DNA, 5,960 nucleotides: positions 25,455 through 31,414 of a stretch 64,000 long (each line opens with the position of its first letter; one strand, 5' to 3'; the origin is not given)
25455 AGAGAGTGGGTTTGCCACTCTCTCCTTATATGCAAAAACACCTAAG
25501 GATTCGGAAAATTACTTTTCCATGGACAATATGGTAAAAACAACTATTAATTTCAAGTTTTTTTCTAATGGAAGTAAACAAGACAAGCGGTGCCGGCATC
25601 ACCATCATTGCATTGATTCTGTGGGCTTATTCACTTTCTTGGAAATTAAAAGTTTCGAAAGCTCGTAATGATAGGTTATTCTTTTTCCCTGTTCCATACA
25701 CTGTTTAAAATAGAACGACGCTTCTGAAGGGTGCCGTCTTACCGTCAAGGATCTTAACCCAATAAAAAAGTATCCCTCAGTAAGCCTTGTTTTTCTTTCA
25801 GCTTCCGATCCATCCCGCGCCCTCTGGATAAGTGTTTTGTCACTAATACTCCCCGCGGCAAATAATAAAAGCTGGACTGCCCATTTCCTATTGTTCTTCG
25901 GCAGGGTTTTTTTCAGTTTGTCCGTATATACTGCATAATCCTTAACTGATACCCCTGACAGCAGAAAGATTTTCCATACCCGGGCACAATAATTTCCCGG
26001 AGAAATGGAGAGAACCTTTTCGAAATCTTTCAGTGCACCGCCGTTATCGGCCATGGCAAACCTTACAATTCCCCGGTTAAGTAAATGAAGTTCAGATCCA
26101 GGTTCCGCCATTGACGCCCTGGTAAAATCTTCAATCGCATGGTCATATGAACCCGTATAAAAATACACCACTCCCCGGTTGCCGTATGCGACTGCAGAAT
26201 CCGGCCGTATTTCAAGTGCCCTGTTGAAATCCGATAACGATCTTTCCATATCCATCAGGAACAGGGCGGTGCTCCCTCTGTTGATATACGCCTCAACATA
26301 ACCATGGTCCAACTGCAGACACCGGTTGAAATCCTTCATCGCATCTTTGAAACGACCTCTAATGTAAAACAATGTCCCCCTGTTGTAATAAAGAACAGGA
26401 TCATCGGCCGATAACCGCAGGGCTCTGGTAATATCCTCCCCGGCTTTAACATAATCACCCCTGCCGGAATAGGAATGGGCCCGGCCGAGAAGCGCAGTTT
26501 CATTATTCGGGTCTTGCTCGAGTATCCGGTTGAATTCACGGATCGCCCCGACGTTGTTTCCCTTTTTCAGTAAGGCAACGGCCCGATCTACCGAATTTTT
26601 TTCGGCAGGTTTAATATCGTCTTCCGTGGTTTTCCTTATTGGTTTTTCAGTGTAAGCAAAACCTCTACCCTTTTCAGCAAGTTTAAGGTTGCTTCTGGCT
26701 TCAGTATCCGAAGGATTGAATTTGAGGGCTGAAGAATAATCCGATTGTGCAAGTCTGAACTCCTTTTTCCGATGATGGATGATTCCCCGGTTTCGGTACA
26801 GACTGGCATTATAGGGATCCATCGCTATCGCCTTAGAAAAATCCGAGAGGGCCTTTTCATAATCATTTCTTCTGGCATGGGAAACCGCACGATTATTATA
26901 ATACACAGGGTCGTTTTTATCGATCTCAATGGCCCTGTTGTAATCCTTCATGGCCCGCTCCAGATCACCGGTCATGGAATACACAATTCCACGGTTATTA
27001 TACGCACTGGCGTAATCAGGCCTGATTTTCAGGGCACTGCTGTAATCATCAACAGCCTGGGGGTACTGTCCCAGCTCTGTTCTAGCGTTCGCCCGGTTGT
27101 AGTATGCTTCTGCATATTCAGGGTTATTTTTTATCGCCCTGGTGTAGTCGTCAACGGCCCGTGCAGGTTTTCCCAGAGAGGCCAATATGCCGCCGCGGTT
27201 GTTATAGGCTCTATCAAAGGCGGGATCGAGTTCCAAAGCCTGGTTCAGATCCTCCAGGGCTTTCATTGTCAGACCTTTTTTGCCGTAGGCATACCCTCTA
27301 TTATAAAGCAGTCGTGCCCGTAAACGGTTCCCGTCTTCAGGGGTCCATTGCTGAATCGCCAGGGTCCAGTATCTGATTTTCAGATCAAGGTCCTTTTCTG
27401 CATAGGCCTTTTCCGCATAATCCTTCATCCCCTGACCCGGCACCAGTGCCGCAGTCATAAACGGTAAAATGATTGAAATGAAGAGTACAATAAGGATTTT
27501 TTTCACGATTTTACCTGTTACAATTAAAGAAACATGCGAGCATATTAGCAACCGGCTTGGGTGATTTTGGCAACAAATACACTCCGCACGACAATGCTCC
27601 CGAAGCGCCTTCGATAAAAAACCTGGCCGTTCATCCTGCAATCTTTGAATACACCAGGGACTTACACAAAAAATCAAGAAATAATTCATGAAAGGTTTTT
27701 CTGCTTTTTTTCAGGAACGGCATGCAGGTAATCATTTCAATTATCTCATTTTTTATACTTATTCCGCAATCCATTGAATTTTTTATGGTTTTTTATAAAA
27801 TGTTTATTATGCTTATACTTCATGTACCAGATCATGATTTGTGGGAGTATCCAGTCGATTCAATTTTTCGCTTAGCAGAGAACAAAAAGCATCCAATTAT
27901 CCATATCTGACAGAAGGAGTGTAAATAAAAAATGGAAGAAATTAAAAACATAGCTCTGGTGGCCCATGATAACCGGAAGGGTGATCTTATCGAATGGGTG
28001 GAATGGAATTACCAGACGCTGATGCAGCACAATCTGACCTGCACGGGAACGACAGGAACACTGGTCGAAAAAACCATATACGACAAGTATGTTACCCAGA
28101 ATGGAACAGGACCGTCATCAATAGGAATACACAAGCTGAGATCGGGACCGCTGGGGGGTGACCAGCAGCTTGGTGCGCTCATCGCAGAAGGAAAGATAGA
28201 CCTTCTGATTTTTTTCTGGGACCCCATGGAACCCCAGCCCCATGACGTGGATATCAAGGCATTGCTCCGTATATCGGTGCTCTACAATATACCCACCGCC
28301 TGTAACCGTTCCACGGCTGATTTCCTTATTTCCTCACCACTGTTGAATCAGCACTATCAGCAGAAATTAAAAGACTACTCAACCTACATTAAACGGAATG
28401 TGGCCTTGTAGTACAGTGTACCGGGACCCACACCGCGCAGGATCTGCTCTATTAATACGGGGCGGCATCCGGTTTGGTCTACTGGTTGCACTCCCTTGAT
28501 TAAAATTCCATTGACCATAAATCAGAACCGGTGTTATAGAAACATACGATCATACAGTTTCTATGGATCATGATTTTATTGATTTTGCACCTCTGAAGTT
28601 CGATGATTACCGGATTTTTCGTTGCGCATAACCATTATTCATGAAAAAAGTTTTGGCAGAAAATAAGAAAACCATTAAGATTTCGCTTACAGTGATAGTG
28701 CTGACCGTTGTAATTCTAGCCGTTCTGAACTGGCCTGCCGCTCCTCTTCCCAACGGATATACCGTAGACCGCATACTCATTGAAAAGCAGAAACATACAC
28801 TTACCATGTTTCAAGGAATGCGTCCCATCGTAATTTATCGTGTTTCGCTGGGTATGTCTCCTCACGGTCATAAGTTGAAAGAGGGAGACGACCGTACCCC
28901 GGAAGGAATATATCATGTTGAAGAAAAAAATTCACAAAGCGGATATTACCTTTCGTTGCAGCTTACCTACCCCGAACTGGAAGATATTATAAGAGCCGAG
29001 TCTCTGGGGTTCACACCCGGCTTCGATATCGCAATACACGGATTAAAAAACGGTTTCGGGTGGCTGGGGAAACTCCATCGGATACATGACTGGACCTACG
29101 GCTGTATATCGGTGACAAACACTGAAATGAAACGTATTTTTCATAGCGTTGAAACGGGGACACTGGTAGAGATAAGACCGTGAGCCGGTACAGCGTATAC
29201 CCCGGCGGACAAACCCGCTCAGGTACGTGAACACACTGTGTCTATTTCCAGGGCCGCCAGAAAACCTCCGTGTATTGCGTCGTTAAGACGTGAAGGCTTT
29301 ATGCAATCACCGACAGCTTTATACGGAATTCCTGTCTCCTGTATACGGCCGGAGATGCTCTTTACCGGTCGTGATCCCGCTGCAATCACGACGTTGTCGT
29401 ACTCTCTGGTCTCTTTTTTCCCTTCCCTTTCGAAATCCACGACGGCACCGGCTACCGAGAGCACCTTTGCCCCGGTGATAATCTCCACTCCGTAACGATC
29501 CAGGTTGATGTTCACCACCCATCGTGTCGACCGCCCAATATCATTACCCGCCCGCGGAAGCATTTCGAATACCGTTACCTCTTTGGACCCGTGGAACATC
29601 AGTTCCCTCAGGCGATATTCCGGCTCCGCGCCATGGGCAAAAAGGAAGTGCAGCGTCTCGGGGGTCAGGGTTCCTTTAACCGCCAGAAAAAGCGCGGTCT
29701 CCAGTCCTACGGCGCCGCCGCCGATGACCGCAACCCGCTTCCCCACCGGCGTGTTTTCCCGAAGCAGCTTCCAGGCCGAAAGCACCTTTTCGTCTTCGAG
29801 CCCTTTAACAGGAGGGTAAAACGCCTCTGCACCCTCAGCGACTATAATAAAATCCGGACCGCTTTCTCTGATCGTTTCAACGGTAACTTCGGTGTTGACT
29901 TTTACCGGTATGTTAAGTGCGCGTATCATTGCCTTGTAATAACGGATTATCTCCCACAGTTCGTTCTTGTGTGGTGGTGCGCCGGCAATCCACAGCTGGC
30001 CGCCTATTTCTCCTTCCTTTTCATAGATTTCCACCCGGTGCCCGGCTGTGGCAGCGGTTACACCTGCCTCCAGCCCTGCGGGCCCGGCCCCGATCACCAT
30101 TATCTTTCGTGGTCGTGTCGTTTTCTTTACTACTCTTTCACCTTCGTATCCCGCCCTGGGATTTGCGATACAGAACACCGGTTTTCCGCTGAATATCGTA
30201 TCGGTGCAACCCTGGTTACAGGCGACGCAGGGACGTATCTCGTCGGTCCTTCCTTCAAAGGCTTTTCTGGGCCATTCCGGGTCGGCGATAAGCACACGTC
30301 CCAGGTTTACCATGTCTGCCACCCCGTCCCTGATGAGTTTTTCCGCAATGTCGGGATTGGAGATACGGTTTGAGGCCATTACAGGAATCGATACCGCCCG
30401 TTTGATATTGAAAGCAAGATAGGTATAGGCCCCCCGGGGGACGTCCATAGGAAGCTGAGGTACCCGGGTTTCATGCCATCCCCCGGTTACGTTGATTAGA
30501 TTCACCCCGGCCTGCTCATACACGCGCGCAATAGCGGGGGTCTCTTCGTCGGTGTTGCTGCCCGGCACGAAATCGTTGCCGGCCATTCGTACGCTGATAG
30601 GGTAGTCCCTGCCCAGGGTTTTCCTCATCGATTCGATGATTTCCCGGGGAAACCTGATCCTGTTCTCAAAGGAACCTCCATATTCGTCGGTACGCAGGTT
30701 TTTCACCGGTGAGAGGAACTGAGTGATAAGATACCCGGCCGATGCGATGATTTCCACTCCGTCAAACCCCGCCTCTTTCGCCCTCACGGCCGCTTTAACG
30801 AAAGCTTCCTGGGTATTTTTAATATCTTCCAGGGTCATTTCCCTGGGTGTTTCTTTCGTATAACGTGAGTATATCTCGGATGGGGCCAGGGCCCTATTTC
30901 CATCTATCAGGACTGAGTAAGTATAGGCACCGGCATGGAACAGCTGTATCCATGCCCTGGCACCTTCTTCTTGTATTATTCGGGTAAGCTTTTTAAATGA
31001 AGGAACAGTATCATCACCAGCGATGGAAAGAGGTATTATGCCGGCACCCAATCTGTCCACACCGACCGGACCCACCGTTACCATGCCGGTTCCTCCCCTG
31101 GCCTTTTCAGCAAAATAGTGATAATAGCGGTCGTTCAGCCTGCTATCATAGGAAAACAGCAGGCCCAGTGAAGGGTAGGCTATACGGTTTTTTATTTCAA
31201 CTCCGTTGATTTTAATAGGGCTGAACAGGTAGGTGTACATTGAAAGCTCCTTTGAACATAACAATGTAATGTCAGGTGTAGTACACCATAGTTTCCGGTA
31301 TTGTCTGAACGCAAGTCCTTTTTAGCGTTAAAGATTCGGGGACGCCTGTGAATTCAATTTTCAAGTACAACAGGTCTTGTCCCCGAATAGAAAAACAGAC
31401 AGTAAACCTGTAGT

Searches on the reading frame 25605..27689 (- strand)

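Call 9: search_protein_families(library=ncbifam, max_evalue=1e-10, proteins=[window:25605-27689:-])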
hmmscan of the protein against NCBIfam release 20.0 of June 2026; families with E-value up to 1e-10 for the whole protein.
window:25605-27689:- (694 aa): 15 families
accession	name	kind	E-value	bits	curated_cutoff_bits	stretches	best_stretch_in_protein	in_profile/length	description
NF008391.2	PRK11189.1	equivalog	5.1e-46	157.5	250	1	486-665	86-264/297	lipoprotein NlpI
TIGR02521.1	type_IV_pilW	equivalog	2e-45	155.2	154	2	194-336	32-176/234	type IV pilus biogenesis/stability protein PilW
TIGR00990.1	3a0801s09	subfamily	4e-45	154.6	757.25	3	373-491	341-459/615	mitochondrial import receptor subunit TOM70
TIGR02917.1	PEP_TPR_lipo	equivalog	4.4e-40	137.4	312.2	2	205-335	375-505/899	XrtA/PEP-CTERM system TPR-repeat protein PrsT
NF040959.1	MamA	equivalog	2.2e-39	135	200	1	127-257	73-203/204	magnetosome protein MamA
NF033762.1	social_mot_Tgl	equivalog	2e-29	102.7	225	0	115-220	21-127/252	social motility TPR repeat lipoprotein Tgl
NF047558.1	TPR_END_plus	domain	6.1e-28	96.5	32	0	128-160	2-33/56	TPR end-of-group domain-containing protein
NF033758.1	gliding_GltE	equivalog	8e-27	94.2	225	1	276-544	67-335/411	adventurous gliding motility TPR repeat lipoprotein GltE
NF047507.1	TPR_BatC_Lepto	exception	1.3e-25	90.2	175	0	407-501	34-132/214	TPR repeat-containing protein BatC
TIGR02552.1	LcrH_SycD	equivalog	1.9e-24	85.9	104.8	0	189-263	48-122/136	SycD/LcrH family type III secretion system chaperone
NF047371.1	FlcA_CTERM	equivalog_domain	5.6e-21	74.7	300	0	192-325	398-537/646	periplasmic flagellar collar protein FlcA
NF002725.1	PRK02603.1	equivalog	1.9e-20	73.6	143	0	195-272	37-117/173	photosystem I assembly protein Ycf3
NF033920.0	C39_PA2778_fam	equivalog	8.7e-19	67.9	150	0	170-256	167-253/255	PA2778 family cysteine peptidase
NF007302.0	PRK09782.1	equivalog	4.7e-15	54.6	1223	0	368-526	517-673/990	phage receptor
TIGR03939.1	PGA_TPR_OMP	equivalog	9.8e-12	43.9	366.65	0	125-214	154-245/800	poly-beta-1,6 N-acetyl-D-glucosamine export porin PgaA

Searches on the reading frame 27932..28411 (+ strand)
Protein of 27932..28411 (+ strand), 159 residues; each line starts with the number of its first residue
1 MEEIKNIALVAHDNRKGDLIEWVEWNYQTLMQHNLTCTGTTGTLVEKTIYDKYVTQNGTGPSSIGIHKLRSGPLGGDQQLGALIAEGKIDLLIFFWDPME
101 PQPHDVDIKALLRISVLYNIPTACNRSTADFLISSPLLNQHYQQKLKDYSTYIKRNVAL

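Call 9: search_protein_families(library=ncbifam, max_evalue=1e-10, proteins=[window:27932-28411:+])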
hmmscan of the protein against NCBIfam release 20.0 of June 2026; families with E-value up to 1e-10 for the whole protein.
window:27932-28411:+ (159 aa): 2 families
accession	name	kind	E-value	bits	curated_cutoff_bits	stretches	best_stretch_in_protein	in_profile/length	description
NF003559.0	PRK05234.1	equivalog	5.1e-63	211.1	84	1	1-156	2-144/145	methylglyoxal synthase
TIGR00160.1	MGSA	equivalog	1.7e-47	161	146.9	1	5-155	3-140/143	methylglyoxal synthase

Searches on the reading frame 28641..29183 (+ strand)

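Call 9: search_protein_families(library=ncbifam, max_evalue=1e-10, proteins=[window:28641-29183:+])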
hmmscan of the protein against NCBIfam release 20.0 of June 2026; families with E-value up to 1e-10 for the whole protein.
window:28641-29183:+ (180 aa): 0 families

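Call 11: search_protein_families(library=pfam, max_evalue=0.00001, proteins=[window:28641-29183:+])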
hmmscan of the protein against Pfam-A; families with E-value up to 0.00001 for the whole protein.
window:28641-29183:+ (180 aa): 1 family
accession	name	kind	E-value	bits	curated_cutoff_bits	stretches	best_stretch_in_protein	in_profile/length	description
PF03734.19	YkuD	-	1.8e-16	61.5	23.4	1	44-178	3-146/146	L,D-transpeptidase catalytic domain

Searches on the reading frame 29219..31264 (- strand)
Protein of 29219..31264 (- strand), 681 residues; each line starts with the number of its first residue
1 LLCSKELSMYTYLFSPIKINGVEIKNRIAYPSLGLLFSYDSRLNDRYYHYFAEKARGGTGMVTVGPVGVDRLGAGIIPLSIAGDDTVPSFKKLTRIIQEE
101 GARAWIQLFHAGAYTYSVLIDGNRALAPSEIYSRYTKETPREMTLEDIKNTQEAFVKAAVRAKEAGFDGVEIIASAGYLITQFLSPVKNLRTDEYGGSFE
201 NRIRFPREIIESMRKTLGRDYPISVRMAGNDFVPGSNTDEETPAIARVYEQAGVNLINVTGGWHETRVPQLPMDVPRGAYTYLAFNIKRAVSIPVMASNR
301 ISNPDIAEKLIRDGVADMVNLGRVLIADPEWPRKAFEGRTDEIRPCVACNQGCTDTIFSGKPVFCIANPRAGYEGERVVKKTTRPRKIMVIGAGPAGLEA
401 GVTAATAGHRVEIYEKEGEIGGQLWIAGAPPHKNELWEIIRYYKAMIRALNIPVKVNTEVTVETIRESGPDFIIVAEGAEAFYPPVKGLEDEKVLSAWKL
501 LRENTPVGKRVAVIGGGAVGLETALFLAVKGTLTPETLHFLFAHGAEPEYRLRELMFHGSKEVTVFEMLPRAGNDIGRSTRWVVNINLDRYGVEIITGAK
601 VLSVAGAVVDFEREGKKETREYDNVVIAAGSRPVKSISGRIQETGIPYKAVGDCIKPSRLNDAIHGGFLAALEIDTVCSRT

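Call 3: search_protein_families(library=pfam, proteins=[window:29219-31264:-])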
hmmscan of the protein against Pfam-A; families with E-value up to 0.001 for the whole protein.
window:29219-31264:- (681 aa): 12 families
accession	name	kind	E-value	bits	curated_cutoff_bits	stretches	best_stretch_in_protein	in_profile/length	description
PF00724.26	Oxidored_FMN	-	9.4e-68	229.4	27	1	13-342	2-342/342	NADH:flavin oxidoreductase / NADH oxidase family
PF07992.20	Pyr_redox_2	-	9.9e-26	91.3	26.1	1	387-646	2-249/291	Pyridine nucleotide-disulphide oxidoreductase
PF00070.33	Pyr_redox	-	5.3e-08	33.7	22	0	387-421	1-35/82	Pyridine nucleotide-disulphide oxidoreductase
PF13450.12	NAD_binding_8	-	1.1e-07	32.4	21.9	1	390-423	1-34/68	NAD(P)-binding Rossmann-like domain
PF01266.30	DAO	-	2.6e-07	30.9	27.9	0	388-428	2-43/353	FAD dependent oxidoreductase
PF03486.20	HI0933_like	-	4.5e-07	30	50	1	387-428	2-43/244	HI0933-like protein Rossmann domain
PF12831.13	FAD_oxidored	-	9.2e-07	28.9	27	1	388-431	2-45/416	FAD dependent oxidoreductase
PF13738.12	Pyr_redox_3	-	7.6e-06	25.8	30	0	390-421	2-33/305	Pyridine nucleotide-disulphide oxidoreductase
PF00890.30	FAD_binding_2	-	1.9e-05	24.5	20.4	1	388-428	2-42/414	FAD binding domain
PF01134.28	GIDA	-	6.1e-05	22.7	22.1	1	387-417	1-31/391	Glucose inhibited division protein A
PF01946.23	Thi4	-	6.7e-05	22.7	26.2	0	387-429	19-62/235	Thi4 family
PF01262.27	AlaDh_PNT_C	-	0.00055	19.9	23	0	383-418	26-61/214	Alanine dehydrogenase/PNT, C-terminal domain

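Call 4: search_protein_families(library=ncbifam, proteins=[window:29219-31264:-])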
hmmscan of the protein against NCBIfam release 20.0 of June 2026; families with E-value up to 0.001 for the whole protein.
window:29219-31264:- (681 aa): 64 families (the best 25 are shown)
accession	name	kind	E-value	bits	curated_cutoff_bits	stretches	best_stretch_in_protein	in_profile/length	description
NF041087.1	bile_acid_BaiCD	equivalog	1e-144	483.1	825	2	10-531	1-526/642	bile acid Fe-S flavoenzyme BaiCD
NF045599.1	bili_reduct_long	exception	8.4e-139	463.7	750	2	13-532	1-528/641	bilirubin reductase, long form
TIGR03997.1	mycofact_OYE_2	equivalog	3.7e-137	458.4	793.15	1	13-674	2-645/645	mycofactocin system FadH/OYE family oxidoreductase 2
NF045592.1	bili_reduct_N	equivalog_domain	1.7e-65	221.5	425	1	13-368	2-363/363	bilirubin reductase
NF010047.0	PRK13523.1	equivalog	1.5e-62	211.6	431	1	10-343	2-328/339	NADPH dehydrogenase NamA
TIGR03996.1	mycofact_OYE_1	hypoth_equivalog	1.5e-60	205.4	627.9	1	18-532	7-524/633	mycofactocin system FadH/OYE family oxidoreductase 1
NF006101.0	PRK08255.1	equivalog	1.5e-57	195.3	1078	1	11-332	397-727/768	bifunctional salicylyl-CoA 5-hydroxylase/oxidoreductase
NF007899.0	PRK10605.1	subfamily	3.1e-29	102.3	403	1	12-330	5-332/365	N-ethylmaleimide reductase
TIGR01350.1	lipoamide_DH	equivalog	6e-16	58.2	408.8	2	457-531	116-193/461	dihydrolipoyl dehydrogenase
NF009410.0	PRK12771.1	subfamily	1.3e-15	57.1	516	1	380-523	132-283/566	NAD(P)-binding protein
NF004943.0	PRK06292.2-1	equivalog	2.8e-15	56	432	1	432-532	93-195/456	dihydrolipoyl dehydrogenase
NF004991.0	PRK06370.1-3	subfamily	9.8e-15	54.1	620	2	387-463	37-111/509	FAD-containing oxidoreductase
NF003585.0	PRK05249.1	equivalog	1.4e-14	53.6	465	1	388-466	9-87/464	Si-specific NAD(P)(+) transhydrogenase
TIGR02053.1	MerA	equivalog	2.4e-14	53.2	454.45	1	456-531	115-190/465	mercury(II) reductase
NF010590.0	PRK13984.1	equivalog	3.3e-13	48.6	946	1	380-525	283-440/611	putative oxidoreductase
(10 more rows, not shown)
